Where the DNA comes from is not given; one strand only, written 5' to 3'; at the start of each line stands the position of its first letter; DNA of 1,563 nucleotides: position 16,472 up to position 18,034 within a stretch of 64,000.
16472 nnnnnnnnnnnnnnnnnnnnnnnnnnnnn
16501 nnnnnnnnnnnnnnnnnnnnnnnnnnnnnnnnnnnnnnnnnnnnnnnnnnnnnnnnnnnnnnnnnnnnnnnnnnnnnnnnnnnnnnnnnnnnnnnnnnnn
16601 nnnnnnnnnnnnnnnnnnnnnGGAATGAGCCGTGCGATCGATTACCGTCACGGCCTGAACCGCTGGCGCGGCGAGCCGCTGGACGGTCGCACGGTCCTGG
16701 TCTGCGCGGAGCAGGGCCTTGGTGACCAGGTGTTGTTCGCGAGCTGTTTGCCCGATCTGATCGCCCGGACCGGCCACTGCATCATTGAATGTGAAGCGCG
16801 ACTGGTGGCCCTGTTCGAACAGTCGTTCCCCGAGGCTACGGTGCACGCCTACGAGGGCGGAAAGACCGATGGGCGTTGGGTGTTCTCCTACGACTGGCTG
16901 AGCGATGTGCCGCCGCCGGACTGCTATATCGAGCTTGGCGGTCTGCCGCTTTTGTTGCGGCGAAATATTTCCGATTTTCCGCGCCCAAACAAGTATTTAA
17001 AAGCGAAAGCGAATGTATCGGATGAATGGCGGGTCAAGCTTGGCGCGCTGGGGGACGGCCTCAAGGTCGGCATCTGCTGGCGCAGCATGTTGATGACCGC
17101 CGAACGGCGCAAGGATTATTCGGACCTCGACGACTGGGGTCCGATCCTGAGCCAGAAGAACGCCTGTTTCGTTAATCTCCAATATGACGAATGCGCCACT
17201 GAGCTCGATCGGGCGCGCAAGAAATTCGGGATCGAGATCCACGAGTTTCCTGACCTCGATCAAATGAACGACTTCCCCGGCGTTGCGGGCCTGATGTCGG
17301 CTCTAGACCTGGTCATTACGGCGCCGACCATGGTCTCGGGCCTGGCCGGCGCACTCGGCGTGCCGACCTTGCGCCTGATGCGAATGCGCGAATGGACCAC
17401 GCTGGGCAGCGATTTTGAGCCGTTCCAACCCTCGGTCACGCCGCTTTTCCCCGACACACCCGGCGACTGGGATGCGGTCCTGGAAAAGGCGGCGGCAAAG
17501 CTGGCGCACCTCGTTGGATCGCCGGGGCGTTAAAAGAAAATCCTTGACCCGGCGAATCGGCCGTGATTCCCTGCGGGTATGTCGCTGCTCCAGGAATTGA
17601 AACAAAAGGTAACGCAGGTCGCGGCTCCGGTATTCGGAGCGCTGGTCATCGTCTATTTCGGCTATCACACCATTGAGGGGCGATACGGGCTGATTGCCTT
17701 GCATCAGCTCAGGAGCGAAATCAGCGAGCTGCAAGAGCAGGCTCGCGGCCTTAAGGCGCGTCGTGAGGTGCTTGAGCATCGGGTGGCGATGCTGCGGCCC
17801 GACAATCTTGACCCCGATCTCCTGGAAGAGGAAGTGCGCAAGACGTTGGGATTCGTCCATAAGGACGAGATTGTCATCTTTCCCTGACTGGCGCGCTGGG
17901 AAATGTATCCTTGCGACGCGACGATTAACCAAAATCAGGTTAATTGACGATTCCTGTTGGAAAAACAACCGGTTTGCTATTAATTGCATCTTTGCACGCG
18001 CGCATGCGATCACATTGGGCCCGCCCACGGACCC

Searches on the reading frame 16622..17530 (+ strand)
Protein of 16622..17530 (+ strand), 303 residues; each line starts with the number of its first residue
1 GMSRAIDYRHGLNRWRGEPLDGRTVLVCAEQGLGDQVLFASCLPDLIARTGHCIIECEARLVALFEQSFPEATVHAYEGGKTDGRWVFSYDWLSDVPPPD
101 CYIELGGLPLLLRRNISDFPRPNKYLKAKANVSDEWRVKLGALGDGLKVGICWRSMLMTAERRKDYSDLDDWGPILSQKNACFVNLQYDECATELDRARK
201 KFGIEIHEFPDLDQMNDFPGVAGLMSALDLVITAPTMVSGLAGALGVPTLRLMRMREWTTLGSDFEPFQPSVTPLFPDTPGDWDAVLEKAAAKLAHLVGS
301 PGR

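Call 70: search_solved_structures(query=window:16622-17530:+, max_evalue=1)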
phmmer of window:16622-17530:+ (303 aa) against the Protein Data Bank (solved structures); distinct sequences matched with E-value up to 1: 0.

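Call 71: search_protein_families(library=pfam, proteins=[window:16622-17530:+], max_evalue=5)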
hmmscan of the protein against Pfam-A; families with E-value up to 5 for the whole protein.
window:16622-17530:+ (303 aa): 0 families

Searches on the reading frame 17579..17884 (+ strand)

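Call 38: search_protein_families(library=pfam, proteins=[window:17579-17884:+], max_evalue=0.001)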
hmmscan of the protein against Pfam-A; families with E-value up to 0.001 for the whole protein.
window:17579-17884:+ (102 aa): 1 family
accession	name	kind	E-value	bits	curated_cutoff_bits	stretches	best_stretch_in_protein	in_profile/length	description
PF04977.20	DivIC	-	1.1e-15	57.6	28.9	1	23-100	1-75/80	Septum formation initiator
